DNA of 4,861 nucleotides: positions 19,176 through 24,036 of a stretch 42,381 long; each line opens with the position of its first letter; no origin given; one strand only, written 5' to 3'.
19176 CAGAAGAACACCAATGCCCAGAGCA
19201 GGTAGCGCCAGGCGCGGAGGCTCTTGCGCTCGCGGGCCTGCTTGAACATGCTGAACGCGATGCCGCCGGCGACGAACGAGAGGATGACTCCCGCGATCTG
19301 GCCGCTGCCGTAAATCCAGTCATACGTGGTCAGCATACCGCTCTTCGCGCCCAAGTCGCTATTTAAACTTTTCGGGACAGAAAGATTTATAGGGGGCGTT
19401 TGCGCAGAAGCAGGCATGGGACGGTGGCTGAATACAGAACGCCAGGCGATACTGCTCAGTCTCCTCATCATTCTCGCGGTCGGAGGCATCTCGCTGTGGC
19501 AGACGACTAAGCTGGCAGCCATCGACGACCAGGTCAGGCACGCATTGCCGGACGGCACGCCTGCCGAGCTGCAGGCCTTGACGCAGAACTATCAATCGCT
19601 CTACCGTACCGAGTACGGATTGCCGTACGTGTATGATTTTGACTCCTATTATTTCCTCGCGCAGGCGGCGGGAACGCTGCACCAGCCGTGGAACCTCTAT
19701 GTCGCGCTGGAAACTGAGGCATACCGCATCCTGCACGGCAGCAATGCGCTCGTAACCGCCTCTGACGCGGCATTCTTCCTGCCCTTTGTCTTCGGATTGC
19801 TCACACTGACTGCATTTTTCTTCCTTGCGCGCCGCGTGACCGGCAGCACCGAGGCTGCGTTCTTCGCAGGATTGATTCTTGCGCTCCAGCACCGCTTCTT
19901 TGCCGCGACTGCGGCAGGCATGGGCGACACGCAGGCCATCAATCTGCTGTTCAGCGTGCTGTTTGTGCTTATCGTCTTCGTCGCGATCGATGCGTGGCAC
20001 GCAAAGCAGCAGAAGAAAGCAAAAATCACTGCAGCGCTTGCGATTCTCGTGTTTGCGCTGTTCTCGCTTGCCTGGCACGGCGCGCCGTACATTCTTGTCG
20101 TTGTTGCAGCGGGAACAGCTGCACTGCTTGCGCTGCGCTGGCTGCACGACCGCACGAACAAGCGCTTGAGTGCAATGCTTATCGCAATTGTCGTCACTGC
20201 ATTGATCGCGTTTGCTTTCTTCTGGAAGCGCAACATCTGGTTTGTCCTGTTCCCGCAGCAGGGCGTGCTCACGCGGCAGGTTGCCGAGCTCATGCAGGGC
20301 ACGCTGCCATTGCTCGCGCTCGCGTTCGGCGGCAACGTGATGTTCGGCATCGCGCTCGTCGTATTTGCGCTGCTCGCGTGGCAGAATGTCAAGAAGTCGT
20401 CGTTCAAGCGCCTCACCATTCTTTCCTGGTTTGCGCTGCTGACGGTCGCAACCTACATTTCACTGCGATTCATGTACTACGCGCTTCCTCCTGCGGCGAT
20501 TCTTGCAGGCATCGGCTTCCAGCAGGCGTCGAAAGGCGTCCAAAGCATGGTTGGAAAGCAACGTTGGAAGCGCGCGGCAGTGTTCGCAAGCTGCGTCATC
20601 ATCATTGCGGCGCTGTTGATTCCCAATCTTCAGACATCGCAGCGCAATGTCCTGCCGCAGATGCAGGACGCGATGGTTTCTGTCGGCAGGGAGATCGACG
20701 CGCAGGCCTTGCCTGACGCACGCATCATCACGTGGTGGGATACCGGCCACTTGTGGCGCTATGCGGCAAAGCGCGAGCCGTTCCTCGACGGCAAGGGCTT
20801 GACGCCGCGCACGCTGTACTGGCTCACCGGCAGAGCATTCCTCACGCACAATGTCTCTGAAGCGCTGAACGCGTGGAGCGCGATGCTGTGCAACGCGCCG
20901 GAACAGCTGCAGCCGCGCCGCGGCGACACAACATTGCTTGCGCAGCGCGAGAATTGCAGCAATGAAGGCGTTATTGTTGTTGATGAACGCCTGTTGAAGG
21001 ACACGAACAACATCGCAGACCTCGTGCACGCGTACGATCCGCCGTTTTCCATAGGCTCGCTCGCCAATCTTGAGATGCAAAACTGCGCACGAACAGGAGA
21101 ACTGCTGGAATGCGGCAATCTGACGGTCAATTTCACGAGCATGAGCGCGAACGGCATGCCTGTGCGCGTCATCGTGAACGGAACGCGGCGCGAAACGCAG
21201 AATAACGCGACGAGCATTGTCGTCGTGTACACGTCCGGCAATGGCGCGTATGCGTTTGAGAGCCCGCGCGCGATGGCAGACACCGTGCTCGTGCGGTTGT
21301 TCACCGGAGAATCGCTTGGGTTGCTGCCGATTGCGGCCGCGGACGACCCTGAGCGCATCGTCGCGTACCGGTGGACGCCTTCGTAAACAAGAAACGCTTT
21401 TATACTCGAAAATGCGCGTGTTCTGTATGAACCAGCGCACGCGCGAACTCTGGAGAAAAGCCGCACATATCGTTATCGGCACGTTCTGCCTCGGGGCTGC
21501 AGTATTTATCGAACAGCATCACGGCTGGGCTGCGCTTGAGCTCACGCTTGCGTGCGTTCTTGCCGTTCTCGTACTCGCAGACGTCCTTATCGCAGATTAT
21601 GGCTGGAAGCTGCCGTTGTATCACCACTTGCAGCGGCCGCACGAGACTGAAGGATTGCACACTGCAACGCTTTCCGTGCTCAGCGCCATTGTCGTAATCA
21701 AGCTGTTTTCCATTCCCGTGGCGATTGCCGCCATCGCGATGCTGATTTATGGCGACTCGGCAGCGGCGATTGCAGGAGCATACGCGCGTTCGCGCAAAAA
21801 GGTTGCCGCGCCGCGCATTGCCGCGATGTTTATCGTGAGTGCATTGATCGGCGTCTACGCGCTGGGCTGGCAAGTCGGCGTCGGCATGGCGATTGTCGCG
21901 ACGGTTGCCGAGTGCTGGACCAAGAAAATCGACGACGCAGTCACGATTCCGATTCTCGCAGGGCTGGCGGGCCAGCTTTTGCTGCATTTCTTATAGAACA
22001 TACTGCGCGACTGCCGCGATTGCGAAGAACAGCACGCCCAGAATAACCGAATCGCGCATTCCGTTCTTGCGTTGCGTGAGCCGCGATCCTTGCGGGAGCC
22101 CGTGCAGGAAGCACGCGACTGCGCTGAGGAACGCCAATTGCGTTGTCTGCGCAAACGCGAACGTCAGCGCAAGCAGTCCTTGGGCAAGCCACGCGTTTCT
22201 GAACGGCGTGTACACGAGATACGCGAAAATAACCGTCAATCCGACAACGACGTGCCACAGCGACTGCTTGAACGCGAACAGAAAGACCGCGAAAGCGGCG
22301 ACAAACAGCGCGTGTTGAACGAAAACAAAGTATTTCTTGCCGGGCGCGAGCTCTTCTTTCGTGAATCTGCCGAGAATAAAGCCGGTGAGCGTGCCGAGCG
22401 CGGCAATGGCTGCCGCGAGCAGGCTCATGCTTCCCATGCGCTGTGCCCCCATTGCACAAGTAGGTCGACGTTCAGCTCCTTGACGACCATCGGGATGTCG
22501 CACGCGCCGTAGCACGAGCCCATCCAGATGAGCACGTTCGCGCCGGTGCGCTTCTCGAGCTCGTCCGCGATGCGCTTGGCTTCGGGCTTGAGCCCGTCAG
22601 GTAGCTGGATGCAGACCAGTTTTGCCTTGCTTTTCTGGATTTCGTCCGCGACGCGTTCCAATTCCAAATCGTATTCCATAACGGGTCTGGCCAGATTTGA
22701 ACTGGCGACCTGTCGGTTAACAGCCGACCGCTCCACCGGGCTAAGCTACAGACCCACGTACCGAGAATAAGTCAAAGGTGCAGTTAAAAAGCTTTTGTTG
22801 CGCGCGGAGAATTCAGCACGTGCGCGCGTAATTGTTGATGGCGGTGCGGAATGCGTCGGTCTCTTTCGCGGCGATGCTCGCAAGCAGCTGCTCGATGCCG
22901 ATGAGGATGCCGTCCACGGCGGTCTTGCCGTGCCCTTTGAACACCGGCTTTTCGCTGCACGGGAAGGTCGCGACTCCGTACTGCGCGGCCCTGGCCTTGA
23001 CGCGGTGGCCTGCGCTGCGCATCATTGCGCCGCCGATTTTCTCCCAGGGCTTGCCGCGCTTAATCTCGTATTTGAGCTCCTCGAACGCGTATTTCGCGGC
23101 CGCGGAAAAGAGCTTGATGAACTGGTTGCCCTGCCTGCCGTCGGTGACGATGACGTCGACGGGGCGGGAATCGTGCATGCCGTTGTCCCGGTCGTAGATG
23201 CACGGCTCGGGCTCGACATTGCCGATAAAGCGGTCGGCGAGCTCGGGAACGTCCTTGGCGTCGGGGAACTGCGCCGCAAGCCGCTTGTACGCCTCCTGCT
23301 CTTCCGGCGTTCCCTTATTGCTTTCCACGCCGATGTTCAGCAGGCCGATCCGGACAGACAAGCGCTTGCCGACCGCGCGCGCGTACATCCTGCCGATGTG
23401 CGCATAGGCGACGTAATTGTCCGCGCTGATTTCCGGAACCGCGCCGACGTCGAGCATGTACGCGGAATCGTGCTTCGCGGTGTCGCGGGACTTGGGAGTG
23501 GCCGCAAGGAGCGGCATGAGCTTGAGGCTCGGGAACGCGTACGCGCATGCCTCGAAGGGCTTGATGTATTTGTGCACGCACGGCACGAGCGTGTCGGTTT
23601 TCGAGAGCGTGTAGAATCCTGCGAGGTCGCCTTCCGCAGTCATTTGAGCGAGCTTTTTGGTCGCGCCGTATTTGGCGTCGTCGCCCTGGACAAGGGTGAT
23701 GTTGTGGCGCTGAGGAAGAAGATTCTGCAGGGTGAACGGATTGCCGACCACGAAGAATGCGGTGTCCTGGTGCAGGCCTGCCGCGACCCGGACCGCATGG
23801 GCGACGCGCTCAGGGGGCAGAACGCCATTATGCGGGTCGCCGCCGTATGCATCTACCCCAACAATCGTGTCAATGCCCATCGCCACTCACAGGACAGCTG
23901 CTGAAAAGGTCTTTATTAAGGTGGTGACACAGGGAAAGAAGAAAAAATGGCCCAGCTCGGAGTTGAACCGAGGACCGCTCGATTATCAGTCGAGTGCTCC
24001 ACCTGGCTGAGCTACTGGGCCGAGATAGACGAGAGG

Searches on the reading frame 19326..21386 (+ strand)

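Call 26: search_protein_families(library=pfam, proteins=[window:19326-21386:+], max_evalue=0.001)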
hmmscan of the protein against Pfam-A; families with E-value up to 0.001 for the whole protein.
window:19326-21386:+ (686 aa): 1 family
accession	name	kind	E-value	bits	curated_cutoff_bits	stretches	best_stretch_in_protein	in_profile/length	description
PF02516.20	STT3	-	9.2e-12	45.6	24.5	1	124-432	74-398/405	Oligosaccharyl transferase STT3, N-terminal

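Call 61: search_protein_families(library=ncbifam, proteins=[window:19326-21386:+], max_evalue=0.001)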
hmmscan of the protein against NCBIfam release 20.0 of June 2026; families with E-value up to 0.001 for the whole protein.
window:19326-21386:+ (686 aa): 2 families
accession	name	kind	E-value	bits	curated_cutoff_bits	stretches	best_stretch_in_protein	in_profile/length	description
TIGR04154.1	archaeo_STT3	subfamily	1e-13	50.6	450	2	135-300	83-259/831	oligosaccharyl transferase, archaeosortase A system-associated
NF047765.1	LIC_13387_fam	subfamily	0.00033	20.3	33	1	329-394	53-120/131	LIC_13387 family protein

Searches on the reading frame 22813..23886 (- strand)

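Call 5: search_protein_families(library=pfam, proteins=[window:22813-23886:-], max_evalue=0.01)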
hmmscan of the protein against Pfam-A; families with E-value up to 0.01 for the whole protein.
window:22813-23886:- (357 aa): 1 family
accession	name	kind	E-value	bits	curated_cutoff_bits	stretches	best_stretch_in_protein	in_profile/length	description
PF02504.20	FA_synthesis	-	2.5e-20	73.3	29.1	1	138-333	134-312/324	Fatty acid synthesis protein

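Call 61: search_protein_families(library=ncbifam, proteins=[window:22813-23886:-], max_evalue=0.001)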
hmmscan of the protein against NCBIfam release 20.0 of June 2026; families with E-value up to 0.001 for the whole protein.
window:22813-23886:- (357 aa): 3 families
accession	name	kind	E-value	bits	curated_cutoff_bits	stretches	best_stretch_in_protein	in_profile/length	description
TIGR00182.1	plsX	equivalog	3.2e-24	85.7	243.4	1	136-352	130-329/337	phosphate acyltransferase PlsX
NF010420.0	PRK13846.1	equivalog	4.1e-13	49.2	536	1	118-259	121-239/316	phosphate acyltransferase PlsX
NF010419.0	PRK13845.1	equivalog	5.8e-12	45.2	729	1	141-302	241-385/440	putative glycerol-3-phosphate acyltransferase PlsX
